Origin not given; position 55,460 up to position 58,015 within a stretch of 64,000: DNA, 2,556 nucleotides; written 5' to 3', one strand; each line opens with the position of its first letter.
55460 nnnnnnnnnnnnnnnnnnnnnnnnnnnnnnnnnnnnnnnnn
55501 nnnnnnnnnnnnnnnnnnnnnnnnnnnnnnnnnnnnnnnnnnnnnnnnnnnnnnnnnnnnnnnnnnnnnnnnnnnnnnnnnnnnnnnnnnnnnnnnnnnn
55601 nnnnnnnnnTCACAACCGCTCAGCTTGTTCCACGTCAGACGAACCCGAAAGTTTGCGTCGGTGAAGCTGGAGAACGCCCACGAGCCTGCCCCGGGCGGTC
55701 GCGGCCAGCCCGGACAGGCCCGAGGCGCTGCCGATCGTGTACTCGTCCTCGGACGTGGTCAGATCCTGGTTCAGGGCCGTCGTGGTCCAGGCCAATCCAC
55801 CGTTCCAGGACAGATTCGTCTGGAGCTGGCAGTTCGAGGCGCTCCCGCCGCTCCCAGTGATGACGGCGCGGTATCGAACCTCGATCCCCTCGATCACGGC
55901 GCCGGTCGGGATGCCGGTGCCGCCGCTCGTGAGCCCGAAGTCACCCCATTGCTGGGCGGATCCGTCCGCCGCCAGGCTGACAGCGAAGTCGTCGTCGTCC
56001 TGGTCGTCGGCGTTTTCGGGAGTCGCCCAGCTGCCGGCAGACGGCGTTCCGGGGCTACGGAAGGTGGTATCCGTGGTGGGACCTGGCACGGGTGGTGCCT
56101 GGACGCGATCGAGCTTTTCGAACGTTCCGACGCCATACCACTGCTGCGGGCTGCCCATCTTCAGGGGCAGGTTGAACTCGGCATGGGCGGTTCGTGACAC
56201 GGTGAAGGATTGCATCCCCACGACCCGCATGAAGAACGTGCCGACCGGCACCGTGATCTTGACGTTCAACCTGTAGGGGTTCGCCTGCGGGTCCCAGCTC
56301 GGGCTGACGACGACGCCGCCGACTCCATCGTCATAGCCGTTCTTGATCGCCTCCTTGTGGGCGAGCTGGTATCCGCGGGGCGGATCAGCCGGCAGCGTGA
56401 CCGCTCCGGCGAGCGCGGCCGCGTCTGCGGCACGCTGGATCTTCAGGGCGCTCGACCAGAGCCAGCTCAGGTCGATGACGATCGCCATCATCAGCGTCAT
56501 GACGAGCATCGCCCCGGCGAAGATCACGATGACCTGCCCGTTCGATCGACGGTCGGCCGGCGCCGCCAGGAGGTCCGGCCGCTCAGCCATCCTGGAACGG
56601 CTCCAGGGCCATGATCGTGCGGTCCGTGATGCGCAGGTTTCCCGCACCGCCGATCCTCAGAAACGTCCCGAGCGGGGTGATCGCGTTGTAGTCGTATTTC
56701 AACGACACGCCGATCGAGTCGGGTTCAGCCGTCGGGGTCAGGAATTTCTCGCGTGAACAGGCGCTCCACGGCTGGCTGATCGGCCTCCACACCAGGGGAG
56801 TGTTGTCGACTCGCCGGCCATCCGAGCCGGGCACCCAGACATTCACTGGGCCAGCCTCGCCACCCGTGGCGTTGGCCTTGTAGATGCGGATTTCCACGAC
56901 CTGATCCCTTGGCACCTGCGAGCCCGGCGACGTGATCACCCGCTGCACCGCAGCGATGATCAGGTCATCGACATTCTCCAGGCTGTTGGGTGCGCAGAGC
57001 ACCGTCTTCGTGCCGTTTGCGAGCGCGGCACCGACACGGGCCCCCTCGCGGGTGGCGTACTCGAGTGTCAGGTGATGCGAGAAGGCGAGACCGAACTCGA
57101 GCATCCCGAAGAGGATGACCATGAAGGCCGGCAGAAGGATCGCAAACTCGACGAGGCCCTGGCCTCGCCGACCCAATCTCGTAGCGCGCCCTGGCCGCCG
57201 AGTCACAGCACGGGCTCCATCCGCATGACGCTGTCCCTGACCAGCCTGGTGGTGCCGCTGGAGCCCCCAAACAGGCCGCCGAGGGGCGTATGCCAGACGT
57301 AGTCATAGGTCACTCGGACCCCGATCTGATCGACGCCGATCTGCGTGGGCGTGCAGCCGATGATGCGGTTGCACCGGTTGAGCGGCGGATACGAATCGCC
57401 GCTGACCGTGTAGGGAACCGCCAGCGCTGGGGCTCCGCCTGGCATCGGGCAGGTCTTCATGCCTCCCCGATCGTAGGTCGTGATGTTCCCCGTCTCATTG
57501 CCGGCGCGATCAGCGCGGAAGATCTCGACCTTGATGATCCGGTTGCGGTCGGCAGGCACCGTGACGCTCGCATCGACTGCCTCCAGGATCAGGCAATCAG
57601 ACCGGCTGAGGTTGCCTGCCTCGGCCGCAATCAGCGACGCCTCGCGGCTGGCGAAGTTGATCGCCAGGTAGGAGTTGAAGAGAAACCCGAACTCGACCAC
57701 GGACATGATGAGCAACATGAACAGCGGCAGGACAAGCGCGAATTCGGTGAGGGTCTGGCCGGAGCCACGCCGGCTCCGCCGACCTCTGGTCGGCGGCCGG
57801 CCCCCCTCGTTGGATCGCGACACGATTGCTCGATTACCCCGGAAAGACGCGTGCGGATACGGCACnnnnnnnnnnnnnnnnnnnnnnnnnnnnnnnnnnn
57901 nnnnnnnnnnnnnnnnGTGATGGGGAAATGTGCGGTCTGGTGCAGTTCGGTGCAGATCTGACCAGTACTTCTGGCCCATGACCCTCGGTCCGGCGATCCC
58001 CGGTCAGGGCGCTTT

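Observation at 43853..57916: Array of Tad pseudopilin/adhesin cassettes without core machinery, with an embedded two-component system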

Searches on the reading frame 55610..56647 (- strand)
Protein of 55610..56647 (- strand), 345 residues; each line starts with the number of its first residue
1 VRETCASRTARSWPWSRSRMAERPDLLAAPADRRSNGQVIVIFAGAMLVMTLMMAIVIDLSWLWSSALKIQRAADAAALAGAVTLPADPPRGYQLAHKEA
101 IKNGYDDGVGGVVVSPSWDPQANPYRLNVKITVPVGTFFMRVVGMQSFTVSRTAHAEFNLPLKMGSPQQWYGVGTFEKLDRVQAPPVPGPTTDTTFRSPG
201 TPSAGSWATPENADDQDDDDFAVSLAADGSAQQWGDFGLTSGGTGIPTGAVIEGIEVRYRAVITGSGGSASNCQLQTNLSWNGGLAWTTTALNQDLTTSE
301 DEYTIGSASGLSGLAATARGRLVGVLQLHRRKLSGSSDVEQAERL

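Call 14: search_protein_families(library=pfam, max_evalue=0.01, proteins=[window:55610-56647:-])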
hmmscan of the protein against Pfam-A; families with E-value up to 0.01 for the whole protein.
window:55610-56647:- (345 aa): 1 family
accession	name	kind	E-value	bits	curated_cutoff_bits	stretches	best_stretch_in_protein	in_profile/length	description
PF13400.11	Tad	-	1.1e-07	32.5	22.3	1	37-83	1-46/47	Putative Flp pilus-assembly TadE/G-like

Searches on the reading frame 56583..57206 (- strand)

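Call 14: search_protein_families(library=pfam, max_evalue=0.01, proteins=[window:56583-57206:-])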
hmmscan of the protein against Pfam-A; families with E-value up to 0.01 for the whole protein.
window:56583-57206:- (207 aa): 1 family
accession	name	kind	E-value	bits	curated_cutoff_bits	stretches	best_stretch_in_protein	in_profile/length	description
PF07811.17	TadE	-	1.3e-15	57.7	22.9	1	15-57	1-43/43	TadE-like protein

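Call 82: search_protein_families(library=ncbifam, max_evalue=0.001, proteins=[window:56583-57206:-])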
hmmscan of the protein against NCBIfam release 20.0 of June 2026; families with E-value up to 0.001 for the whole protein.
window:56583-57206:- (207 aa): 0 families

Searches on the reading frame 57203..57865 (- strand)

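Call 14: search_protein_families(library=pfam, max_evalue=0.01, proteins=[window:57203-57865:-])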
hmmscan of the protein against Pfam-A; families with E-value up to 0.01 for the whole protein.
window:57203-57865:- (220 aa): 1 family
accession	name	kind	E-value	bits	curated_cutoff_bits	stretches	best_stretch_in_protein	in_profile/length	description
PF07811.17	TadE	-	2.4e-12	47.2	22.9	1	36-76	1-41/43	TadE-like protein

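Call 82: search_protein_families(library=ncbifam, max_evalue=0.001, proteins=[window:57203-57865:-])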
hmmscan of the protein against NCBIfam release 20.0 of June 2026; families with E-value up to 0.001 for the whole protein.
window:57203-57865:- (220 aa): 0 families
